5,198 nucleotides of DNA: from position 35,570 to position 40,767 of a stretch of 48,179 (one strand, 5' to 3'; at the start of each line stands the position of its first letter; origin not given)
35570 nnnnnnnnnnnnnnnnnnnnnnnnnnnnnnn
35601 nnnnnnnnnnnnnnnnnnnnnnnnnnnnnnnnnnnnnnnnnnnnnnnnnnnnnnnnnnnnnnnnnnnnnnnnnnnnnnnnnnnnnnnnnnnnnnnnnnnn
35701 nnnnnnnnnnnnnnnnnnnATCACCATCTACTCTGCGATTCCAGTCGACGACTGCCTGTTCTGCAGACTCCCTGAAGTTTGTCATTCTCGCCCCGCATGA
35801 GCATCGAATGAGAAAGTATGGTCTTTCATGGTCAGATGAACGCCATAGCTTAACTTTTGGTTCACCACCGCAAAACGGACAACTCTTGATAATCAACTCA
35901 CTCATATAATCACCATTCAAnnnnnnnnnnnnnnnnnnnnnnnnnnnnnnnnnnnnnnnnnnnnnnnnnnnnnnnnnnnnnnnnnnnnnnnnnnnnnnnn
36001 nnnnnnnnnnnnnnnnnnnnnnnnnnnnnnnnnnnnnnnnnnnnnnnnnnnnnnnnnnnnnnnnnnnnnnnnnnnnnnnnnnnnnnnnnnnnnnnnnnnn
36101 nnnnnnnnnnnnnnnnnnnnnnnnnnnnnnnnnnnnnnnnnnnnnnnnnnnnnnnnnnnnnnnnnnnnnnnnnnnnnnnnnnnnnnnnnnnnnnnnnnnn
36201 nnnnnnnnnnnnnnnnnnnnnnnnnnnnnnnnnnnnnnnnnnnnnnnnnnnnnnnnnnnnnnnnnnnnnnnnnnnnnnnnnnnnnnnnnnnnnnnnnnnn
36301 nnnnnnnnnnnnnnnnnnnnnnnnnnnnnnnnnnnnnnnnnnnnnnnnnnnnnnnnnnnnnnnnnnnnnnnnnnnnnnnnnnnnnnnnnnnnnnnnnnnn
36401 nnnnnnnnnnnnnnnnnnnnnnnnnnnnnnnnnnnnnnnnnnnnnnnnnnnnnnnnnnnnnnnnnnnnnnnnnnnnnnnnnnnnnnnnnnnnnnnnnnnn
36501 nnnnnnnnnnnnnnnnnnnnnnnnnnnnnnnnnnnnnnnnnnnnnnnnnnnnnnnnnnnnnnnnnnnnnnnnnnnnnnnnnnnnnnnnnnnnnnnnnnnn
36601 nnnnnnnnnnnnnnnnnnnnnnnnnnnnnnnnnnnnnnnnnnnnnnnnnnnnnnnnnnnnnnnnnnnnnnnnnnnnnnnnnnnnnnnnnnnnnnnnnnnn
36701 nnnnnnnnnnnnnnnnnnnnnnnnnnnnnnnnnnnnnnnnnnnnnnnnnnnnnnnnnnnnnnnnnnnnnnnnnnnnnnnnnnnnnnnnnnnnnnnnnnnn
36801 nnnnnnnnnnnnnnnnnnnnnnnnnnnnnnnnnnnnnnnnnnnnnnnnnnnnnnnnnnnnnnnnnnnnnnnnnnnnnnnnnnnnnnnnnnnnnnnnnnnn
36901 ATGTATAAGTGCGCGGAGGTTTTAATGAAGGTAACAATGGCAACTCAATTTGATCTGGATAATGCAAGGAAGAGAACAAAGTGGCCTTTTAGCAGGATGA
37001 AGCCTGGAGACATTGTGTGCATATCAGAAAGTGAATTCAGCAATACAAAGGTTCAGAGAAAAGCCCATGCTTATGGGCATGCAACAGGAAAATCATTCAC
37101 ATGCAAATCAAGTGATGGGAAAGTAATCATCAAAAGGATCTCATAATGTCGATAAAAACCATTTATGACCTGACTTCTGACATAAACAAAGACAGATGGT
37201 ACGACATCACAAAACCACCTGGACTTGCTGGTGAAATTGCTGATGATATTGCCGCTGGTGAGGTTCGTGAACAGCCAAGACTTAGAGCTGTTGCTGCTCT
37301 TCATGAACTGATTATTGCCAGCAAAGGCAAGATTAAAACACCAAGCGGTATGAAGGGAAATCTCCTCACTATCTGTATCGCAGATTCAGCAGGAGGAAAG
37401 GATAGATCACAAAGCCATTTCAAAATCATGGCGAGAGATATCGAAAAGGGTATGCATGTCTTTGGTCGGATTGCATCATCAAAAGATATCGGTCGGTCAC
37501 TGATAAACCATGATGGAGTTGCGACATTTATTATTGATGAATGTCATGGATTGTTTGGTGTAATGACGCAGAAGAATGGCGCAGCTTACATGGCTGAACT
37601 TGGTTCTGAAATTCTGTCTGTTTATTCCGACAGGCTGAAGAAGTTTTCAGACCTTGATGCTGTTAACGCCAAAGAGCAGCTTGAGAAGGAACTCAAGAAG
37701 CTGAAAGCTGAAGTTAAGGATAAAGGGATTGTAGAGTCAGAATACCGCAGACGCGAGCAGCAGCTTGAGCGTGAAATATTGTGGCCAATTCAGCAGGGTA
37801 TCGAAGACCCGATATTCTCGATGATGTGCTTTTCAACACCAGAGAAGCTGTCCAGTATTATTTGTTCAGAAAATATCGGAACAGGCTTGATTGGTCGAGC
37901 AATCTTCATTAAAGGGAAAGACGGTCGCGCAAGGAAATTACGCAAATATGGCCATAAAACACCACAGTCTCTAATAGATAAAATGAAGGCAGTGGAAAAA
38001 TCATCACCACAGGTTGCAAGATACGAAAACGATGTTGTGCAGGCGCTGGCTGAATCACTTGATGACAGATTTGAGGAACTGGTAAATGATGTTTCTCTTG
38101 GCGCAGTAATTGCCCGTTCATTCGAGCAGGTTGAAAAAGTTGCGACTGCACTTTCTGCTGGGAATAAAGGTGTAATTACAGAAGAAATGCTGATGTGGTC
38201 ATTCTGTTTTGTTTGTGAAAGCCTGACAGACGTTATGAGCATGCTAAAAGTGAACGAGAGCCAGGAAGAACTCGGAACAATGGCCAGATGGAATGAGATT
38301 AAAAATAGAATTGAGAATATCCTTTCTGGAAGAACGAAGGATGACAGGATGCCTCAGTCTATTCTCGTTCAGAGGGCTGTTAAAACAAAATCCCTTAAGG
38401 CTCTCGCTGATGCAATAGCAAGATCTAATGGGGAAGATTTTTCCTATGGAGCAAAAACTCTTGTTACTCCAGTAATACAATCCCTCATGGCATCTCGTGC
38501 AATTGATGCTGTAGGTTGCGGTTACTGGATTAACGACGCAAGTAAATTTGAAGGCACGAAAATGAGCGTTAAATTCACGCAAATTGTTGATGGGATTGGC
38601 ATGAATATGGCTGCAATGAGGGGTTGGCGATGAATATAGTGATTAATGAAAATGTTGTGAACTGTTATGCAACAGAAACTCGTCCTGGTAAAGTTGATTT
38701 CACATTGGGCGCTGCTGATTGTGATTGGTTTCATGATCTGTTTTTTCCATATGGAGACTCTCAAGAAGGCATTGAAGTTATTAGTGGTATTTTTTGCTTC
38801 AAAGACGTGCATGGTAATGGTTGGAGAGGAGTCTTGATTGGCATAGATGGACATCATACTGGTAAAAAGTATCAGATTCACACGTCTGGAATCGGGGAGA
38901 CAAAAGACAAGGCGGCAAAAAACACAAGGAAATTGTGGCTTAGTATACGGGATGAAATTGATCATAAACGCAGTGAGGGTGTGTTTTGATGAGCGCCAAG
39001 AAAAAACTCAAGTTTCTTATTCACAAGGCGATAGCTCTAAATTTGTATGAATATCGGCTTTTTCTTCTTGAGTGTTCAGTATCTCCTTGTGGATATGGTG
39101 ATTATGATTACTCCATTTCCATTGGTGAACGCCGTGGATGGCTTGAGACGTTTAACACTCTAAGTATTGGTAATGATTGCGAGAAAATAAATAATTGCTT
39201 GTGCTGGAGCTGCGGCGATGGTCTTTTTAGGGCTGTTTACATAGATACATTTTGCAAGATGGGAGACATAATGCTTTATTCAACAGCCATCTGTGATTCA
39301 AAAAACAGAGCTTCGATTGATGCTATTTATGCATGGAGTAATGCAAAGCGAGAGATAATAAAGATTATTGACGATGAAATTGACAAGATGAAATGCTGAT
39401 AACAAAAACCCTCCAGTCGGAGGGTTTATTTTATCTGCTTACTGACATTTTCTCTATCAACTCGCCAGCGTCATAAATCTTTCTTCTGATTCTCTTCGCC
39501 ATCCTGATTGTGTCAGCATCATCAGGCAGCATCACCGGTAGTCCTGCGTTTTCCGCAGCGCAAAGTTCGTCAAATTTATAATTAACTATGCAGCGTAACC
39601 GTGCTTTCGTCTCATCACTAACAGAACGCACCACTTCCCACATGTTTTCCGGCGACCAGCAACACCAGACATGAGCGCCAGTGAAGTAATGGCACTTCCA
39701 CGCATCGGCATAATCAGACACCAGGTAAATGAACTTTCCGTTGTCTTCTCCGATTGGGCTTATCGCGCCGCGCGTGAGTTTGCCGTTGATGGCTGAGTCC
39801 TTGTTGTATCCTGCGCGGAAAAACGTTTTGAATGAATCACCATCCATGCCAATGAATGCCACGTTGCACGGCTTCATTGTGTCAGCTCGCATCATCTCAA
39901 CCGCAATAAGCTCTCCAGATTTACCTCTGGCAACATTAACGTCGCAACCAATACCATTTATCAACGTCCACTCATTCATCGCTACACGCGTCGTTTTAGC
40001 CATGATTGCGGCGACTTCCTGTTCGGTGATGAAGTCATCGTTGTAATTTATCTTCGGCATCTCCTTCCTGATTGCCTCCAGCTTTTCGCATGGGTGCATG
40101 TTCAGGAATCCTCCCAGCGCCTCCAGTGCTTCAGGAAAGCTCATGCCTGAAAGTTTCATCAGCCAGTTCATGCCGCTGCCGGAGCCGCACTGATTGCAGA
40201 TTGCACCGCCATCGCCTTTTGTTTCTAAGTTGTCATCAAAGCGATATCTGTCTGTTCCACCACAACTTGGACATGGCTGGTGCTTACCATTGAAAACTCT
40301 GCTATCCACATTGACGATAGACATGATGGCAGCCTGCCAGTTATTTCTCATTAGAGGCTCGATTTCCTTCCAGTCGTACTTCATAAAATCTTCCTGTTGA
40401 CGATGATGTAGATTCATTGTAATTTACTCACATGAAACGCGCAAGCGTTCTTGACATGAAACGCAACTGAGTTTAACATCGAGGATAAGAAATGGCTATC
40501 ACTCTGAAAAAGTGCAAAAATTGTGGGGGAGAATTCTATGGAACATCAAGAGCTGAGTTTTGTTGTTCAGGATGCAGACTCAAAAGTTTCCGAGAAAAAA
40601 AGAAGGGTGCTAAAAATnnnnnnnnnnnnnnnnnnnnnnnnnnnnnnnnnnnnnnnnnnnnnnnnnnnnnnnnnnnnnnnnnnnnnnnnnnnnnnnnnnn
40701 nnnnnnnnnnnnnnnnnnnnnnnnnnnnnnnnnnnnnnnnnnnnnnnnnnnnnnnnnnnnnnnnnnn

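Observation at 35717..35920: Second Lar-family-like zinc-ribbon protein in the early leftward unit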

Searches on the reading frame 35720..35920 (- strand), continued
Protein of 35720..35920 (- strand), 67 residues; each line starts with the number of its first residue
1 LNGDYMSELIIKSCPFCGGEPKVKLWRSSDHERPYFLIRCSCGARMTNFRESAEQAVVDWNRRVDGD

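Call 58: find_encoding_contigs(protein=P0001, flank=3000, max_places=3)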
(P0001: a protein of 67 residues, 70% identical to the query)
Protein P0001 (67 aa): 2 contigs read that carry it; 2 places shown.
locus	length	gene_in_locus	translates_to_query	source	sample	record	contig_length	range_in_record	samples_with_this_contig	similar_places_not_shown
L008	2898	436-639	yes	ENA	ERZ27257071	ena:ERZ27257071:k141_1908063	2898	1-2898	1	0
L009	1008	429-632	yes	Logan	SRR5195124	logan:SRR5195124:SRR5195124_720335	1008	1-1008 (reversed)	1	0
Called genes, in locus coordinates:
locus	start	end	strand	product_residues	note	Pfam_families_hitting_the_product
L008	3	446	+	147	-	?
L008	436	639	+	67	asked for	PF14354:Lar_restr_allev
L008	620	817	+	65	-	PF14354:Lar_restr_allev (weak)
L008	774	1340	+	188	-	-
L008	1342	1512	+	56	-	-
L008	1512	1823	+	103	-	-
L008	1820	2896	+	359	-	?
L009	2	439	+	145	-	?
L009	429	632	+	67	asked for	PF14354:Lar_restr_allev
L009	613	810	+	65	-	PF14354:Lar_restr_allev (weak)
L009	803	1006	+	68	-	?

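Call 62: search_protein_families(library=padloc, proteins=[window:35720-35905:-], max_evalue=1)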
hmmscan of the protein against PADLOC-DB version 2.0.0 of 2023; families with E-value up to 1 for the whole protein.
seq(62 aa): 0 families

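Call 78: fold_search(model_id=the predicted structure, library=viral)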
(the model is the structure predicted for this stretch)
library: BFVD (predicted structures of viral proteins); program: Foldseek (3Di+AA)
matches with E <= 10: 1419; with E <= 0.001: 0
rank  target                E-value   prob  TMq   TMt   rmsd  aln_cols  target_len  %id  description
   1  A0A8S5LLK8            1.0e-02  1.00  0.68  0.61   4.2        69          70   26  Restriction alleviation protein [Siphoviridae sp. ctvok7]
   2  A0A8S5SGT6            1.0e-02  1.00  0.60  0.46   4.9        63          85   22  Restriction alleviation protein [Siphoviridae sp. ctzyE57]
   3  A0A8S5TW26            1.1e-02  1.00  0.70  0.36   2.3        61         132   33  Restriction alleviation protein [Siphoviridae sp. ctCNm48]
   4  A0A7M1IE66            1.1e-02  1.00  0.53  0.48   5.8        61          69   23  Uncharacterized protein [Klebsiella phage MEW1]
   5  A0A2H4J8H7            1.3e-02  1.00  0.67  0.42   3.3        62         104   19  Uncharacterized protein [uncultured Caudovirales phage]
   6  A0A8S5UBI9            1.6e-02  1.00  0.75  0.73   1.9        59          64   24  Restriction alleviation protein [Siphoviridae sp. ct8Cp41]
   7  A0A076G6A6            2.5e-02  1.00  0.74  0.69   1.9        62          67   27  Restriction alleviation protein, Lar family [Escherichia phage Av-05]
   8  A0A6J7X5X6            3.0e-02  1.00  0.60  0.56   3.2        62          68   24  Restriction alleviation protein Lar [uncultured Caudovirales phage]
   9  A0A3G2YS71            3.2e-02  1.00  0.58  0.36   4.1        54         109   24  Uncharacterized protein [Serratia phage vB_SmaA_3M]
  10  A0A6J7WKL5            3.4e-02  1.00  0.64  0.56   2.9        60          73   27  Anti_R_Lar, restriction alleviation protein, Lar family [uncultured Caudovirales phage]
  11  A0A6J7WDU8            3.6e-02  1.00  0.75  0.57   2.0        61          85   21  Uncharacterized protein [uncultured Caudovirales phage]
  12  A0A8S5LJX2            4.4e-02  0.98  0.45  0.25   4.0        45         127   22  Uncharacterized protein [Siphoviridae sp. ct3o911]
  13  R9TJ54                9.9e-02  0.99  0.67  0.57   3.0        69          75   12  Uncharacterized protein [Vibrio phage nt-1]
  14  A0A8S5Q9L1            1.0e-01  0.87  0.50  0.24   4.6        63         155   19  Zinc-ribbon domain protein [Siphoviridae sp. ctdVv30]
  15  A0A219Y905            1.2e-01  0.91  0.49  0.49   4.0        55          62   16  (no name in the UniProt tables at hand)
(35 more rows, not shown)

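Call 82: search_protein_families(library=pfam, proteins=[P0028, P0037, P0041, P0061, P0062, P0063, P0096, P0105, P0107, P0125], max_evalue=0.001)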
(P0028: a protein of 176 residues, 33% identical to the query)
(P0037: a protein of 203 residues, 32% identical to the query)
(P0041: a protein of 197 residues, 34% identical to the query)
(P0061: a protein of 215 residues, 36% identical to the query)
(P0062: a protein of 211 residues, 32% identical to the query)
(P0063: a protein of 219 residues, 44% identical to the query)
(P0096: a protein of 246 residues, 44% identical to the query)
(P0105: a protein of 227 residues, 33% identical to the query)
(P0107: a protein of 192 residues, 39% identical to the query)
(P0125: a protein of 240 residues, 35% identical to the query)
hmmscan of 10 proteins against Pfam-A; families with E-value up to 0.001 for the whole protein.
P0028 (176 aa): 1 family
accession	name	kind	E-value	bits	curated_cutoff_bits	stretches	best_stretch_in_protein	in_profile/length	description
PF14354.12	Lar_restr_allev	-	9.2e-21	74.3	28.6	2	3-54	1-57/58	Restriction alleviation protein Lar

P0037 (203 aa): 1 family
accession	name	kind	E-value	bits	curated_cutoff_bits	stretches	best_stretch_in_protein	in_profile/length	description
PF14354.12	Lar_restr_allev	-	3e-09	37.4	28.6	1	66-121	2-57/58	Restriction alleviation protein Lar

P0041 (197 aa): 4 families
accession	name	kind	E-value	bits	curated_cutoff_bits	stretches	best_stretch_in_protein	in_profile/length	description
PF14354.12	Lar_restr_allev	-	2.6e-22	79.2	28.6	2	6-61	2-57/58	Restriction alleviation protein Lar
PF12760.12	Zn_ribbon_IS1595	-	0.00024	21.4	25.4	0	8-38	19-45/46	Transposase zinc-ribbon domain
PF09723.15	Zn_ribbon_8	-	0.00025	21.5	34.4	0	4-17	23-37/41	Zinc ribbon domain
PF21344.3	Zn_ribbon_LysW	-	0.00081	19.4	27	0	9-39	2-30/46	Alpha-aminoadipate carrier protein LysW-like, globular domain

P0061 (215 aa): 1 family
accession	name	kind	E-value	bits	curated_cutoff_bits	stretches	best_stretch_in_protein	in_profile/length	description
PF14354.12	Lar_restr_allev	-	5.8e-14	52.5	28.6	2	15-62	2-57/58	Restriction alleviation protein Lar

P0062 (211 aa): 1 family
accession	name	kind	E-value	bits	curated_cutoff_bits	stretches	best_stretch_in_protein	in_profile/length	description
PF14354.12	Lar_restr_allev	-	2.4e-14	53.8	28.6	2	76-129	3-55/58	Restriction alleviation protein Lar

P0063 (219 aa): 5 families
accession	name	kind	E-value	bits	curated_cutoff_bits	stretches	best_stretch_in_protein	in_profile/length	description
PF14354.12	Lar_restr_allev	-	1.4e-23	83.4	28.6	2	164-217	2-57/58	Restriction alleviation protein Lar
PF23455.1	DUF7129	-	1.1e-06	28.7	30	0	190-209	10-29/45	Domain of unknown function (DUF7129)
PF24452.1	DUF7568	-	9.8e-05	23.1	27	0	166-203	76-113/121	Family of unknown function (DUF7568)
PF04606.18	Ogr_Delta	-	0.00031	21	26.3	1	168-205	2-41/47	Ogr/Delta-like zinc finger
PF12760.12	Zn_ribbon_IS1595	-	0.00086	19.7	25.4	0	166-199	19-45/46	Transposase zinc-ribbon domain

P0096 (246 aa): 1 family
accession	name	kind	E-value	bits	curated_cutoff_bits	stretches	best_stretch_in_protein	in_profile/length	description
PF14354.12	Lar_restr_allev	-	6.9e-12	45.9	28.6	1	163-216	2-58/58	Restriction alleviation protein Lar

P0105 (227 aa): 1 family
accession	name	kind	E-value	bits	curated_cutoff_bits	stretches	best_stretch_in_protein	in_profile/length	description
PF14354.12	Lar_restr_allev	-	2.3e-16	60.2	28.6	2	45-101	2-58/58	Restriction alleviation protein Lar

P0107 (192 aa): 1 family
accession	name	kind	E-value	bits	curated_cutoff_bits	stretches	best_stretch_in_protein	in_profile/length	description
PF14354.12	Lar_restr_allev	-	7.8e-19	68.1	28.6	2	51-109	2-58/58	Restriction alleviation protein Lar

P0125 (240 aa): 1 family
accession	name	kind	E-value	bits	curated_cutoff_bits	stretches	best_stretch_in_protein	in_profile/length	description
PF14354.12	Lar_restr_allev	-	5.7e-10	39.7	28.6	1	98-154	2-58/58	Restriction alleviation protein Lar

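Call 88: find_related_loci(query=window:35720-35905:-, collection=viral_contigs, flank=2500)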
Query seq(62 aa) (62 aa) in viral_contigs; peptide patterns used: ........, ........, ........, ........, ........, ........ (x = any residue, [..] = any of these).
9 stretches matched a pattern; 6 encode a relative of the query (tblastn E <= 1e-3); 6 distinct loci.
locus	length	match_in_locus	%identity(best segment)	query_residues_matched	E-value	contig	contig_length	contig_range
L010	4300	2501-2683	98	1-61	5e-40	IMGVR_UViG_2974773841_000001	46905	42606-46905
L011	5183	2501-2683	90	1-61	5e-37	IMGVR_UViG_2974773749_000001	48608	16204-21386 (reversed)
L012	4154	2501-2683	90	1-61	8e-37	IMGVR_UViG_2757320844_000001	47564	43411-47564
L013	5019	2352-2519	41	6-60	2e-8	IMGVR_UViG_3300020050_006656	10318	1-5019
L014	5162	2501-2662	40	6-58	2e-7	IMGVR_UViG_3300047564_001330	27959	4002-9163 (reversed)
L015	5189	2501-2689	35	3-58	8e-7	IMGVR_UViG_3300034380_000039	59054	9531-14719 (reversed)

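Call 89: find_related_loci(query=window:35720-35905:-, collection=genome_contigs, flank=3000)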
Query seq(62 aa) (62 aa) in genome_contigs; peptide patterns used: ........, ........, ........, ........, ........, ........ (x = any residue, [..] = any of these).
218 stretches matched a pattern, but none encodes a relative of the query by tblastn (E <= 1e-3).

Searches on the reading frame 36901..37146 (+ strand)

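Call 56: search_protein_families(library=pfam, proteins=[window:36901-37146:+], max_evalue=0.01)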
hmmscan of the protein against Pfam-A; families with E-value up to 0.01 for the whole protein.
window:36901-37146:+ (81 aa): 1 family
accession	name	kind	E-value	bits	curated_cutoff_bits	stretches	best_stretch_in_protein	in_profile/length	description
PF25396.1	ZNFX1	-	0.002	18.6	27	1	10-48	23-62/107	ZNFX1 domain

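Call 68: search_protein_families(library=phrogs, proteins=[window:36901-37146:+], max_evalue=0.001)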
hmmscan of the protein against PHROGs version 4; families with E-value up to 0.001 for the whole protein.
window:36901-37146:+ (81 aa): 1 family
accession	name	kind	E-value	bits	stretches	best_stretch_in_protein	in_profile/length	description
phrog_28399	-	unknown function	2.6e-43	146.9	1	9-81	1-73/73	-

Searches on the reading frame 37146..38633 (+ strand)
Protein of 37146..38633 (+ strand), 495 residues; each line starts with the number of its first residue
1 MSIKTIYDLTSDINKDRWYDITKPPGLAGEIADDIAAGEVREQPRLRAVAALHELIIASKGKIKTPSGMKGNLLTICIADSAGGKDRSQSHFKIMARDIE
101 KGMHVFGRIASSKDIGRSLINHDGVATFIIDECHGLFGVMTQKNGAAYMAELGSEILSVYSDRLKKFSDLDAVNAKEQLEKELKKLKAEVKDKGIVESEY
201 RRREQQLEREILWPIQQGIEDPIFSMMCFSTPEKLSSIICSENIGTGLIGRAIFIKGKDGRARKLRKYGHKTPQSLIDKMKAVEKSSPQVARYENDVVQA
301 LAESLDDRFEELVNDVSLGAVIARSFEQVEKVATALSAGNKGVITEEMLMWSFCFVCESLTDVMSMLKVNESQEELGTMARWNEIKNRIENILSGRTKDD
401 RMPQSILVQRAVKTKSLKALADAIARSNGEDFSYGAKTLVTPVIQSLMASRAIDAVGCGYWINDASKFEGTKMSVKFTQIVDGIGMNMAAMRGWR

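Call 86: search_protein_families(library=phrogs, proteins=[window:37146-38633:+], max_evalue=0.00001)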
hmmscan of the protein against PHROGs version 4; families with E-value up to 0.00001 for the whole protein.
window:37146-38633:+ (495 aa): 4 families
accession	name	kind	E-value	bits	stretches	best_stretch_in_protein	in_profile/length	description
phrog_33132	-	DNA, RNA and nucleotide metabolism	0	1176.3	1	1-495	1-495/495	DNA primase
phrog_3022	-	DNA, RNA and nucleotide metabolism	1.6e-33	117.1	1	20-418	354-744/788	DNA primase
phrog_25777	-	DNA, RNA and nucleotide metabolism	6.8e-32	111.5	1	8-264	409-679/907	DNA primase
phrog_10514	-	DNA, RNA and nucleotide metabolism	3.3e-08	33.2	1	65-263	384-542/750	DNA primase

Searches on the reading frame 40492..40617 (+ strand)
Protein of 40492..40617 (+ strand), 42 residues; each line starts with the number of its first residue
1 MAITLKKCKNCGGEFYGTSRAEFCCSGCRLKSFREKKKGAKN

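Call 10: search_protein_families(library=pfam, proteins=[window:40492-40617:+], max_evalue=1)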
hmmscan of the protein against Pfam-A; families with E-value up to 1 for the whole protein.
seq(42 aa): 4 families
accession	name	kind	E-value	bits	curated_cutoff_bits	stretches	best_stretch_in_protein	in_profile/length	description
PF00130.28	C1_1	-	0.033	14.4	26.5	1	5-31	11-37/53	Phorbol esters/diacylglycerol binding domain (C1 domain)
PF08271.17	Zn_Ribbon_TF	-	0.059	13.4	29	1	7-28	2-25/43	TFIIB zinc-binding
PF18256.6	HscB_4_cys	-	0.094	13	26.2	1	7-29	2-24/27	Co-chaperone HscB tetracysteine metal binding motif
PF05280.16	FlhC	-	0.16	12.2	27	1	3-38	132-170/173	Flagellar transcriptional activator (FlhC)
